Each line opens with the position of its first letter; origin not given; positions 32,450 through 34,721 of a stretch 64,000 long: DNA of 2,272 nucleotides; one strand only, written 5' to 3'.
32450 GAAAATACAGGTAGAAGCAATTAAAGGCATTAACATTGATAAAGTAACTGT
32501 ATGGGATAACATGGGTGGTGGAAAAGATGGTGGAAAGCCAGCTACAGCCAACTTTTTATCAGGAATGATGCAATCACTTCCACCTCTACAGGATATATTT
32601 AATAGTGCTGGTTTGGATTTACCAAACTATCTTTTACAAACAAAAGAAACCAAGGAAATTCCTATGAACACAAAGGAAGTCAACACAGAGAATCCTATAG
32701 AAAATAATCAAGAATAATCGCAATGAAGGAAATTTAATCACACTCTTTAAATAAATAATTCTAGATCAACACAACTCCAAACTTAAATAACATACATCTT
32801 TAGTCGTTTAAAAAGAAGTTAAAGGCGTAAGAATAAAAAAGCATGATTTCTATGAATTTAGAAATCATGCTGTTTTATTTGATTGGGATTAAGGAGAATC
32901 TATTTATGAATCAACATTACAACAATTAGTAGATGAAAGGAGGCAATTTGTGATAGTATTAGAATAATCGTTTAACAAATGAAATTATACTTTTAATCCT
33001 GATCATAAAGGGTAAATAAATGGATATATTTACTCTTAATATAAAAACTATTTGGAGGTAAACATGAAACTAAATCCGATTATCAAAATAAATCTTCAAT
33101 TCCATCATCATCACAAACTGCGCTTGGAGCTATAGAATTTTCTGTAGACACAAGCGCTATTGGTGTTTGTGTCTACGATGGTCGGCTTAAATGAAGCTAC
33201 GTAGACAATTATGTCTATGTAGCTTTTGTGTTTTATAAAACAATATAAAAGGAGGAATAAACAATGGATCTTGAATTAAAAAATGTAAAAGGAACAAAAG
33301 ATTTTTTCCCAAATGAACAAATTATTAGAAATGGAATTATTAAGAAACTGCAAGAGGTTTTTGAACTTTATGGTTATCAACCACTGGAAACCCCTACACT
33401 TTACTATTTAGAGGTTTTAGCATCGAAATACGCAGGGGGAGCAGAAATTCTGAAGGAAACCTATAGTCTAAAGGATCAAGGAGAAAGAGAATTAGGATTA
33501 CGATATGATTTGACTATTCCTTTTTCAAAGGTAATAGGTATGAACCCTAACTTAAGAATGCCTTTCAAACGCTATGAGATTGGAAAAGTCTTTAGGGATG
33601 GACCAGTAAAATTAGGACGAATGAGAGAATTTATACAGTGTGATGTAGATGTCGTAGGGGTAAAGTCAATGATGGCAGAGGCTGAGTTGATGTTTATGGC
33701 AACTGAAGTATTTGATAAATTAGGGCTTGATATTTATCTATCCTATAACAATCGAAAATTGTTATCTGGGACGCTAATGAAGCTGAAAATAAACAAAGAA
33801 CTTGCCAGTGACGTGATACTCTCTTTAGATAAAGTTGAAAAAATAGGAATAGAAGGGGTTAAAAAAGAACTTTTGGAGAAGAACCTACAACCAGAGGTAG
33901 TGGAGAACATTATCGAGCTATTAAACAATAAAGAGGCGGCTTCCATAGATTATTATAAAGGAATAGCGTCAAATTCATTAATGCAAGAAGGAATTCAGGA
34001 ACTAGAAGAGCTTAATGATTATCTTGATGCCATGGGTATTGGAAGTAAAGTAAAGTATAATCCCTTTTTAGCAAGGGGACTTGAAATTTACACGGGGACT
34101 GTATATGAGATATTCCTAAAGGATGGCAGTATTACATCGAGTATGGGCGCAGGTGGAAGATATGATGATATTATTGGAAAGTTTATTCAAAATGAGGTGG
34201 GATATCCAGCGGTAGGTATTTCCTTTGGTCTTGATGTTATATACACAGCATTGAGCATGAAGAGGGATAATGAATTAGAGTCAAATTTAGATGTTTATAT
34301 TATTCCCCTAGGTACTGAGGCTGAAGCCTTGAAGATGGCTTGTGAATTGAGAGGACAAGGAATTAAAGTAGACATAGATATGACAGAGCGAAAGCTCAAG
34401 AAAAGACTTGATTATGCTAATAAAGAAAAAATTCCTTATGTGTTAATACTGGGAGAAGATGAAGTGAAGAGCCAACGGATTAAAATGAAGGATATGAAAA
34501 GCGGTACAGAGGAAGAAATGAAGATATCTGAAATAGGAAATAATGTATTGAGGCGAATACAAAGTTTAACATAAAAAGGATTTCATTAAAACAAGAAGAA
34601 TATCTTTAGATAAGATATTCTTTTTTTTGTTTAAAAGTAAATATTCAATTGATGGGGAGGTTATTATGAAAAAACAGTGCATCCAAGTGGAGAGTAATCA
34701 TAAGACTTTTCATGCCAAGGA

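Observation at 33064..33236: His-codon leader peptide plus terminator/antiterminator upstream of hisS: candidate ribosome-mediated attenuator instead of the expected T-box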

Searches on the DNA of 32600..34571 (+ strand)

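Call 4: search_rna_families(source=window, start=32600, end=33400, threshold=evalue, max_evalue=10, show_alignments=3)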
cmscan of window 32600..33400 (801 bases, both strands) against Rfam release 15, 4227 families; matches with E-value up to 10: 11.
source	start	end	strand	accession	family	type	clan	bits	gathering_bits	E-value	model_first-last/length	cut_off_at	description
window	33141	33234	+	RF04312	trpB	Cis-reg;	-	41.1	59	0.00035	1-107/107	no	trpB ncRNA motif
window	33200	33266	+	RF02934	caiA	Gene; sRNA;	-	21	55.5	0.76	1-78/78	no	caiA RNA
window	33193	33266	+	RF03036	osmY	Gene; sRNA;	-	20.5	46.9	0.036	1-72/72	no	osmY RNA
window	32781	32855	-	RF00103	mir-1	Gene; miRNA;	-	19.3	45.6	0.37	1-79/79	no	mir-1 microRNA precursor family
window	32806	32824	-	RF01349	CRISPR-DR40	Gene; CRISPR;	-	18.6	42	9.2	1-30/30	no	CRISPR RNA direct repeat element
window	32775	32888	+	RF00632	sxy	Cis-reg;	-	17.4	70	5.3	1-104/104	no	sxy 5' UTR element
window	32831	32880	+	RF04263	MIR2593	Gene; miRNA;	-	17.3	96.2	7.1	1-116/116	no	MIR2593 microRNA precursor family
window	32832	32879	-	RF03450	MIR1513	Gene; miRNA;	-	16.3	95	4.9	11-81/91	no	MIR1513 microRNA precursor family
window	33072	33148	-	RF01501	Afu_199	Gene; snRNA; snoRNA; CD-box;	-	14.6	45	7.6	1-77/77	no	A. fimigatus snoRNA Afu_199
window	33155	33203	+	RF00211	SNORD35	Gene; snRNA; snoRNA; CD-box;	CL00056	14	36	6.4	1-88/88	no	Small nucleolar RNA SNORD35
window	33048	33225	-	RF02060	STnc410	Gene; sRNA;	-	13.5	50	3.2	1-158/158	no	Enterobacterial sRNA STnc410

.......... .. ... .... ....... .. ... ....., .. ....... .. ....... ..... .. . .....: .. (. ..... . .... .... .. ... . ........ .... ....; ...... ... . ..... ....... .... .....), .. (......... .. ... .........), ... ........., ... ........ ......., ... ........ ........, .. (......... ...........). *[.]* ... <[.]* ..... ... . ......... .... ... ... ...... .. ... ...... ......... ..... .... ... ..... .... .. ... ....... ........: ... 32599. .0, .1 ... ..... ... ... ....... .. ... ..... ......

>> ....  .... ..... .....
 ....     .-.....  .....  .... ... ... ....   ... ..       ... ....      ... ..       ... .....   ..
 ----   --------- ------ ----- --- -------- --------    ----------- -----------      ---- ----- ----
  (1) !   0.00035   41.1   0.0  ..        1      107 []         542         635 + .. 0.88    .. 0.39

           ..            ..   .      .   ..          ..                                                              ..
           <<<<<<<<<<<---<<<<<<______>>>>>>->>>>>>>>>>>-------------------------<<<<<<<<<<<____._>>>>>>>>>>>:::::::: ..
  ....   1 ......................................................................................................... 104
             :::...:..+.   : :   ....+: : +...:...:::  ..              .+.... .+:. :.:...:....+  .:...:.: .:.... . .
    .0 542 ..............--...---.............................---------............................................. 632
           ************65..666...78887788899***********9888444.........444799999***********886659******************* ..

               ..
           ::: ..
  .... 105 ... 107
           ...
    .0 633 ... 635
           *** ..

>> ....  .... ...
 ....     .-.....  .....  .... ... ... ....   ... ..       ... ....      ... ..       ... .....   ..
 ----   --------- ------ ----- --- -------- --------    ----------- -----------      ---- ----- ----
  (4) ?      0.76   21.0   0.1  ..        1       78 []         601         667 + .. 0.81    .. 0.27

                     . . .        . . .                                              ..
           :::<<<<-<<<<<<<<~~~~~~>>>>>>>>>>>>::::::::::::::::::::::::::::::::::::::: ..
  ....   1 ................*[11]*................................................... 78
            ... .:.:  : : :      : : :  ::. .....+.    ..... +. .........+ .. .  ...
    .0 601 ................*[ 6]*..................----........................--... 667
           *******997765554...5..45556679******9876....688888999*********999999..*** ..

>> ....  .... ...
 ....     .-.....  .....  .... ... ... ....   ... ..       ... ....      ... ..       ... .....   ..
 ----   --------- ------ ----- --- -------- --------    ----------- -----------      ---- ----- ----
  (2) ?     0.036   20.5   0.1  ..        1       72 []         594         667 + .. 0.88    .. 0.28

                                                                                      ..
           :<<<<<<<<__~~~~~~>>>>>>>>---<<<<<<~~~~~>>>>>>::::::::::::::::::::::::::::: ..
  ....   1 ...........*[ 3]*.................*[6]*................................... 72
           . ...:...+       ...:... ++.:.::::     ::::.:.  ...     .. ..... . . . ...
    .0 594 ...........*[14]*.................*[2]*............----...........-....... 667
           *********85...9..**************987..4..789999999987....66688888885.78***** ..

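Call 17: search_rna_families(sources=[L001, L002, L003, L004, L005, L006, L009, L010, L011], threshold=evalue, max_evalue=1)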
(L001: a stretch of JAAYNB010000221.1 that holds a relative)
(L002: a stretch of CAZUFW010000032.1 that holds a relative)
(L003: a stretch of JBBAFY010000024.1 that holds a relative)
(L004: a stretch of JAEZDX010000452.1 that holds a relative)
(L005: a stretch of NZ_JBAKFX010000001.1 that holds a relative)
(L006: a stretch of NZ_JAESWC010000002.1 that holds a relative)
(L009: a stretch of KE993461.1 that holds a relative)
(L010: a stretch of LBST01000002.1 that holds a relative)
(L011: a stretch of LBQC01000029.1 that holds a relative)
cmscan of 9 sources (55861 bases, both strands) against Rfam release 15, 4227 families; matches with E-value up to 1: 11.
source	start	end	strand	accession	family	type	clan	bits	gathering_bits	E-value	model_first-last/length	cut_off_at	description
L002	2371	2478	+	RF04312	trpB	Cis-reg;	-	44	59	0.0066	1-107/107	no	trpB ncRNA motif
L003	2378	2482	+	RF04312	trpB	Cis-reg;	-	38.3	59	0.085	1-107/107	no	trpB ncRNA motif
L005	2246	2297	+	RF03940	MIR9563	Gene; miRNA;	-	29.6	90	0.13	1-127/127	no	MIR9563 microRNA precursor family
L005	2246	2297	-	RF03940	MIR9563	Gene; miRNA;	-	29.6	90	0.13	1-127/127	no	MIR9563 microRNA precursor family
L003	2372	2430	-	RF00048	Entero_CRE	Cis-reg;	-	28.6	55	0.44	1-61/61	no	Enterovirus cis-acting replication element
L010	2404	2470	-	RF04280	mir-890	Gene; miRNA;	CL00136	28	56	0.051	1-74/74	no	mir-890 microRNA precursor family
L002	2375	2416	+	RF03180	mir-3126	Gene; miRNA;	-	27.2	80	0.52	17-58/74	no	mir-3126 microRNA precursor family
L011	6088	6228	-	RF04210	MIR8643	Gene; miRNA;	-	26.1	135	0.48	1-150/150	no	MIR8643 microRNA precursor family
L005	4223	4283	-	RF00966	mir-676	Gene; miRNA;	-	25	61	0.47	1-73/73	no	mir-676 microRNA precursor family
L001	5158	5207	-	RF00645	MIR169_2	Gene; miRNA;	CL00098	23.2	50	0.11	1-118/118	no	MIR169_2 microRNA precursor family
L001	5163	5206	+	RF00645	MIR169_2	Gene; miRNA;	CL00098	20.6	50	0.9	1-118/118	no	MIR169_2 microRNA precursor family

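Call 65: build_rna_model(alignment_id=A1, structure=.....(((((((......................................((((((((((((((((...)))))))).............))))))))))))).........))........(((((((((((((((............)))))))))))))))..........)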
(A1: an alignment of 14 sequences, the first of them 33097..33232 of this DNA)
Model R1 built from alignment A1 (14 sequences, 174 columns); structure: as given.
model positions 138; base pairs 38; branch points 1; effective number of sequences 3; information 0.59 bits per position. Calibrated on 0.2 Mb of random sequence (short: E-values are rough).
structure used (alignment columns):
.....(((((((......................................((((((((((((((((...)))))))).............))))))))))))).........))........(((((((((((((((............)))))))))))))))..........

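Call 66: search_with_rna_model(model_id=R1, sources=[window, L001, L002, L003, L004, L005, L006, L007, L008, L009, L010, L011, L012, L014, L015, L019, L024, L027, L030, L031, L033, L035], max_evalue=1, make_alignment=true)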
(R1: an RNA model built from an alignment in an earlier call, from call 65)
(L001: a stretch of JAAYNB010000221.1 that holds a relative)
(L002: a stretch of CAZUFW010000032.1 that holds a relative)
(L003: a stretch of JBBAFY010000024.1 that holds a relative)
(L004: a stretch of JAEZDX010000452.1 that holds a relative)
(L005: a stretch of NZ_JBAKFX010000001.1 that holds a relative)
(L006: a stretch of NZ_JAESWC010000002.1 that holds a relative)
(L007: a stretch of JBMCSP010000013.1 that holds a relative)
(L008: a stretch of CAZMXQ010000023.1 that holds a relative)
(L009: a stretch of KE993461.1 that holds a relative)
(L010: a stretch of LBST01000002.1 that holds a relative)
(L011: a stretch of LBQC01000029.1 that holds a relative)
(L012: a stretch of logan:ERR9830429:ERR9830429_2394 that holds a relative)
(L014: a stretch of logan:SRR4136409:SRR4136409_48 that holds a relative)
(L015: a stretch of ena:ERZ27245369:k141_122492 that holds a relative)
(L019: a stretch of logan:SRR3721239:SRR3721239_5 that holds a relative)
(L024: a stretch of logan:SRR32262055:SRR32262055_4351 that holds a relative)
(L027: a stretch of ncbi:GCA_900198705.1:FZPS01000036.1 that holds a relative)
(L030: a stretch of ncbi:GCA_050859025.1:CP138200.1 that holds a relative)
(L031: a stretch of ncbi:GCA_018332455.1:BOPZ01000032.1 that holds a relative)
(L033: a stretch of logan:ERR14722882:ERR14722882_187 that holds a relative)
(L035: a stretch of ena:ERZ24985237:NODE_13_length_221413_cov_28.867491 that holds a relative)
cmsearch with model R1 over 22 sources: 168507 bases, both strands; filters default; matches with E-value up to 1: 37.
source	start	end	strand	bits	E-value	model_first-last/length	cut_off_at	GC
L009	2321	2461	+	126.9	9.3e-27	1-138/138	no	0.35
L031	1015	1159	+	125.4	2.1e-26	1-138/138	no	0.36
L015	1035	1170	+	125.3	2.2e-26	1-138/138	no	0.46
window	33097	33232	+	123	7.4e-26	1-138/138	no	0.4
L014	1037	1174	+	122.9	8e-26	1-138/138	no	0.39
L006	2319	2459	+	117.2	1.7e-24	1-138/138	no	0.38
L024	946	1082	+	114.8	5.9e-24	1-138/138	no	0.44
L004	2319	2460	+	113.7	1.1e-23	1-138/138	no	0.39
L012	831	967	+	113.7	1.1e-23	1-138/138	no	0.35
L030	898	1052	+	95.8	1.6e-19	1-138/138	no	0.33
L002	2329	2476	+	88.2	9.3e-18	1-138/138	no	0.34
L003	2333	2480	+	87.4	1.5e-17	1-138/138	no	0.34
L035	1003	1143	+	79.6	9.3e-16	1-138/138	no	0.5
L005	2134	2296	+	77.9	2.3e-15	1-138/138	no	0.34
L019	937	1064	+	68.4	3.9e-13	1-138/138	no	0.45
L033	1046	1179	+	39.1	2.6e-06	1-138/138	no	0.4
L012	922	1006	-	29.5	0.00044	1-138/138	no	0.28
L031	1062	1108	-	27.1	0.0016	35-81/138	no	0.43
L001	2404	2478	+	26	0.0029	1-138/138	no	0.27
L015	1080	1115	-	25.9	0.003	46-81/138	no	0.61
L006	2366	2412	-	25.9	0.003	35-81/138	no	0.45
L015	1126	1184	-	24.2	0.0073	1-138/138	no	0.29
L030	1007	1132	-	22.6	0.018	1-138/138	no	0.27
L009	2368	2414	-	22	0.025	35-81/138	no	0.45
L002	5166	5240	-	21.5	0.032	1-138/138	no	0.28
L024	1038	1102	-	21.5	0.032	1-138/138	no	0.34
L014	1129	1215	-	20.5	0.055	1-138/138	no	0.3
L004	2366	2401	-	19.2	0.11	46-81/138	no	0.56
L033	1132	1209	-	18.9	0.13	1-138/138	no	0.29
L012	779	899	-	18.7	0.15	1-138/138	no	0.32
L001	2432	2552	-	18.2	0.18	1-138/138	no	0.31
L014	1018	1120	-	17.3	0.3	1-138/138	no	0.36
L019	984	1018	-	16.6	0.44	46-81/138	no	0.54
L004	3943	4034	+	16.2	0.53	1-138/138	no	0.27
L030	862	976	-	15.6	0.77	1-138/138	no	0.3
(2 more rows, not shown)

Alignment A2: 37 matches aligned to the model, 221 columns, each read 5' to 3' on its own strand. Consensus structure (alignment columns), stored with it:
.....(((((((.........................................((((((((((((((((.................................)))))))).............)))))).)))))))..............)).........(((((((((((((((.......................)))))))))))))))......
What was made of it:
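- A covariance model built from 14 leaders finds the untrained Brevibacillus leader (79.6 bits) and B. cereus-group leader (39.1 bits, E 2e-6) (call 66).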

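Call 67: search_with_rna_model(model_id=R1, sources=[window, L002, L003, L004, L005, L006, L009, L012, L014, L015, L019, L024, L030, L031, L033, L035], max_evalue=0.00001, make_alignment=true)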
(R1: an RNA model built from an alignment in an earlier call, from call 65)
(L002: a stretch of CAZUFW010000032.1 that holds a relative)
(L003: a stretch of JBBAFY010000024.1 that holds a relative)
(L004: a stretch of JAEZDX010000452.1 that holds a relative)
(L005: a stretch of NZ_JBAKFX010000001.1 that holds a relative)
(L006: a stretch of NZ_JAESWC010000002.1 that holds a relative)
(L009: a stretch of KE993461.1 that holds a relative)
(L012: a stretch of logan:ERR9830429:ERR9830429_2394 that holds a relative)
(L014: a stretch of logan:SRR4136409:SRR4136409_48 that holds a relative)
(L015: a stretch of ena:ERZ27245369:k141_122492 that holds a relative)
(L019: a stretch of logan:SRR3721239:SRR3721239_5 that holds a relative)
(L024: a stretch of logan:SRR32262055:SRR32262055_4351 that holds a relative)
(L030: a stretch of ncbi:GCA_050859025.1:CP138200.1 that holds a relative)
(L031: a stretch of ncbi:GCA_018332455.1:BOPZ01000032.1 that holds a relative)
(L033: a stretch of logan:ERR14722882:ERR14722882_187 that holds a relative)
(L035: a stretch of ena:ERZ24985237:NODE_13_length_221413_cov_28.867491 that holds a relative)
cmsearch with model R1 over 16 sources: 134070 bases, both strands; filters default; matches with E-value up to 0.00001: 16.
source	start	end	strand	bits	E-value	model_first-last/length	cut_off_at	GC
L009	2321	2461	+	126.9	7.4e-27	1-138/138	no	0.35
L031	1015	1159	+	125.4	1.7e-26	1-138/138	no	0.36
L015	1035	1170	+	125.3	1.8e-26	1-138/138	no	0.46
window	33097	33232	+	123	5.9e-26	1-138/138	no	0.4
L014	1037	1174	+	122.9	6.4e-26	1-138/138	no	0.39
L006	2319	2459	+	117.2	1.4e-24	1-138/138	no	0.38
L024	946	1082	+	114.8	4.7e-24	1-138/138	no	0.44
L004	2319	2460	+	113.7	8.5e-24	1-138/138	no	0.39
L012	831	967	+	113.7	8.8e-24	1-138/138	no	0.35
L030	898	1052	+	95.8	1.3e-19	1-138/138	no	0.33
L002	2329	2476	+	88.2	7.4e-18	1-138/138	no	0.34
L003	2333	2480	+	87.4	1.2e-17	1-138/138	no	0.34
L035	1003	1143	+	79.6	7.4e-16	1-138/138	no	0.5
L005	2134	2296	+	77.9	1.9e-15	1-138/138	no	0.34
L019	937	1064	+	68.4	3.1e-13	1-138/138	no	0.45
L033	1046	1179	+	39.1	2.1e-06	1-138/138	no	0.4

Alignment A3: 16 matches aligned to the model, 194 columns, each read 5' to 3' on its own strand. Consensus structure (alignment columns), stored with it:
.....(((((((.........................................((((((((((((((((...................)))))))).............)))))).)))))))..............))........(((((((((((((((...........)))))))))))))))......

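Call 82: search_rna_families(sources=[L012, L014, L015, L019, L024, L030, L031, L033, L035], threshold=evalue, max_evalue=10)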
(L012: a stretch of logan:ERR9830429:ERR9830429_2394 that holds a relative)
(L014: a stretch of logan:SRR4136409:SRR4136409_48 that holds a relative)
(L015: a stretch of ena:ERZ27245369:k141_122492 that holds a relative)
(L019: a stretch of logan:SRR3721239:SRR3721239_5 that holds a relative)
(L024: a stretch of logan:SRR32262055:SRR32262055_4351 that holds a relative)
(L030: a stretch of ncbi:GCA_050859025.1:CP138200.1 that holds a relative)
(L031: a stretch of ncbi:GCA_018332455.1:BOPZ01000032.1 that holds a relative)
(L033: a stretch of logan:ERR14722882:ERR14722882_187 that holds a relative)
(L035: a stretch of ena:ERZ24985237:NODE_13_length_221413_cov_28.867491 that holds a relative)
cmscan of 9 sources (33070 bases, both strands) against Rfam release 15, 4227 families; matches with E-value up to 10: 12.
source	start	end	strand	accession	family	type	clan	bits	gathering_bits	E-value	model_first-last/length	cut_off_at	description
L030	943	1054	+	RF04312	trpB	Cis-reg;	-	42.7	59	0.0068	1-107/107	no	trpB ncRNA motif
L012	871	969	+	RF04312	trpB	Cis-reg;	-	42.5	59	0.0074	1-107/107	no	trpB ncRNA motif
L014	1081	1176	+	RF04312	trpB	Cis-reg;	-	36.1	59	0.13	1-107/107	no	trpB ncRNA motif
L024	995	1084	+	RF04312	trpB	Cis-reg;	-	33.3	59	0.46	1-107/107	no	trpB ncRNA motif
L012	835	1003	+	RF02863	sRNA_2410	Gene; sRNA;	-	27.8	61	0.84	1-196/196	no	Enterococcus sRNA 2410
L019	961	1026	-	RF01724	SAM-Chlorobi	Cis-reg;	-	26.3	35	0.43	1-87/87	no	SAM-Chlorobi RNA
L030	906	994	+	RF01213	snoR103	Gene; snRNA; snoRNA; HACA-box;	-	25.7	50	6.8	1-106/106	no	Small nucleolar RNA snoR103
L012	2580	2692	+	RF02800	Rp_sR47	Gene; sRNA;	-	23.7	60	0.025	42-157/316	no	Rickettsia sRNA47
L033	287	426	-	RF04246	MIR169_8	Gene; miRNA;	CL00098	22.2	107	6.9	1-137/137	no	MIR169_8 microRNA precursor family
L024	1029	1091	+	RF03777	MIR533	Gene; miRNA;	-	21.7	80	2.6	1-125/125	no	MIR533 microRNA precursor family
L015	1130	1166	+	RF00901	MIR845_1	Gene; miRNA;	-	19.9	81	9.7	23-59/81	no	MIR845_1 microRNA precursor family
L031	3393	3495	-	RF01390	isrG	Gene; sRNA;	-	14.4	100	6.8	1-279/279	no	isrG Hfq binding RNA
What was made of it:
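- On trpB motif (RF04312): Six other leaders score 33-44 bits (calls 4, 17, 82).
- Closest known: trpB motif. Same: It is the best Rfam match for 7 of the 16 His leaders (33-44 bits; calls 4, 17, 82).
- No T-box match was reported in the orthologous leaders either, at E<=1 (call 17) or E<=10 (call 82).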
